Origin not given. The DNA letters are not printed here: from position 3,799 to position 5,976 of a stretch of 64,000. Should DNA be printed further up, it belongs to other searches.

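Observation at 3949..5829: TolC-family outer-membrane channel with an N-terminal TonB-C-like domain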

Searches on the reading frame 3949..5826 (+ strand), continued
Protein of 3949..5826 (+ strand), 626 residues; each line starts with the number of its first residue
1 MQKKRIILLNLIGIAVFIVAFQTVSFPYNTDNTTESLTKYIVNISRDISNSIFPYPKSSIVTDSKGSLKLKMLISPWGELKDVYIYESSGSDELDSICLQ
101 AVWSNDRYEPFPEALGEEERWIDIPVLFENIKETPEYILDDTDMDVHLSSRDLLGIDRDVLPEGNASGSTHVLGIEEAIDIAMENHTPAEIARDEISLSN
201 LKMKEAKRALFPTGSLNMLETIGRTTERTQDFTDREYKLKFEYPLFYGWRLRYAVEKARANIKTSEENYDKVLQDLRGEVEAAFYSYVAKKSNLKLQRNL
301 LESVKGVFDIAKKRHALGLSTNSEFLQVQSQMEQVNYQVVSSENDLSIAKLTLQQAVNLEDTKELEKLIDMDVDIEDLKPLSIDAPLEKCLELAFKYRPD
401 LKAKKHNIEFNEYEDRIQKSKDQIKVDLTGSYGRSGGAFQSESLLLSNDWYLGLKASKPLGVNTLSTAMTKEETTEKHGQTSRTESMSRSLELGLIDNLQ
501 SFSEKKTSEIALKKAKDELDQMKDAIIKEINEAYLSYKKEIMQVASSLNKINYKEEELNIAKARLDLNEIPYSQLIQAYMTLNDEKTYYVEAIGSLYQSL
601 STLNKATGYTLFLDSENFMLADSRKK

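Call 57: fold_search(model_id=the predicted structure, library=pdb)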
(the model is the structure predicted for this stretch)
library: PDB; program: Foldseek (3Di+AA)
matches with E <= 10: 302; with E <= 0.001: 44
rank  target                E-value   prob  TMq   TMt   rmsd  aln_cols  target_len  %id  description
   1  9a2x_MODEL_1_A        5.3e-19  1.00  0.55  0.69  13.6       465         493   14  Model of E. coli TolC by in-cell photo-crosslinking MS and deep learning (released 2023-02-24)
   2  5bun_A                3.5e-18  1.00  0.52  0.74   6.0       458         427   13  Crystal structure of an antigenic outer membrane protein ST50 from Salmonella Typhi (released 2015-12-23)
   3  7ng8_A                3.6e-18  1.00  0.52  0.73   6.0       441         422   14  Trimeric efflux pump Klebsiella TolC in complex with KlebC (released 2021-06-30)
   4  7ng9_A                1.0e-17  1.00  0.52  0.74   4.9       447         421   14  Trimeric efflux pump Klebsiella TolC (released 2021-06-30)
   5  5bun_B                1.4e-17  1.00  0.53  0.76   6.1       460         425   13  Crystal structure of an antigenic outer membrane protein ST50 from Salmonella Typhi (released 2015-12-23)
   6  2wmz_A                2.8e-17  1.00  0.51  0.72   6.6       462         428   12  Structure of a mutated TolC (released 2011-01-26)
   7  2xmn_A                6.2e-17  1.00  0.52  0.73   6.4       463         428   13  High resolution snapshots of defined TolC open states present an iris- like movement of periplasmic entrance helices (released 2011-01-26)
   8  9v52_C1               1.1e-16  1.00  0.51  0.71   7.2       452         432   13  Structure of TolC and YbjP closed state complex (released 2025-11-05)
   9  9tg4_A                1.1e-16  1.00  0.51  0.71   7.7       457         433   13  Structure of the YbjP lipoprotein bound to the AcrABZ-TolC efflux pump (released 2026-04-08)
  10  5bun_C                1.1e-16  1.00  0.53  0.73   5.0       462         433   14  Crystal structure of an antigenic outer membrane protein ST50 from Salmonella Typhi (released 2015-12-23)
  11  1ek9_A                2.0e-16  1.00  0.52  0.73   7.7       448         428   13  2.1A X-RAY STRUCTURE OF TOLC: AN INTEGRAL OUTER MEMBRANE PROTEIN AND EFFLUX PUMP COMPONENT FROM ESCHERICHIA COLI (released 2000-06-28)
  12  9j3d_A                2.8e-16  1.00  0.54  0.81   4.4       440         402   16  Cryo-EM structure of TMexCD1-TOprJ1 (released 2025-08-13)
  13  4mt4_A                4.0e-16  1.00  0.52  0.67   4.7       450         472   14  Crystal structure of the Campylobacter jejuni CmeC outer membrane channel (released 2014-09-24)
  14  9rmm_A                5.8e-16  1.00  0.53  0.73   4.2       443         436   14  Crystal structure of outer membrane SilC (released 2025-07-23)
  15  9rmm_C                7.3e-16  1.00  0.53  0.73   4.1       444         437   14  Crystal structure of outer membrane SilC (released 2025-07-23)
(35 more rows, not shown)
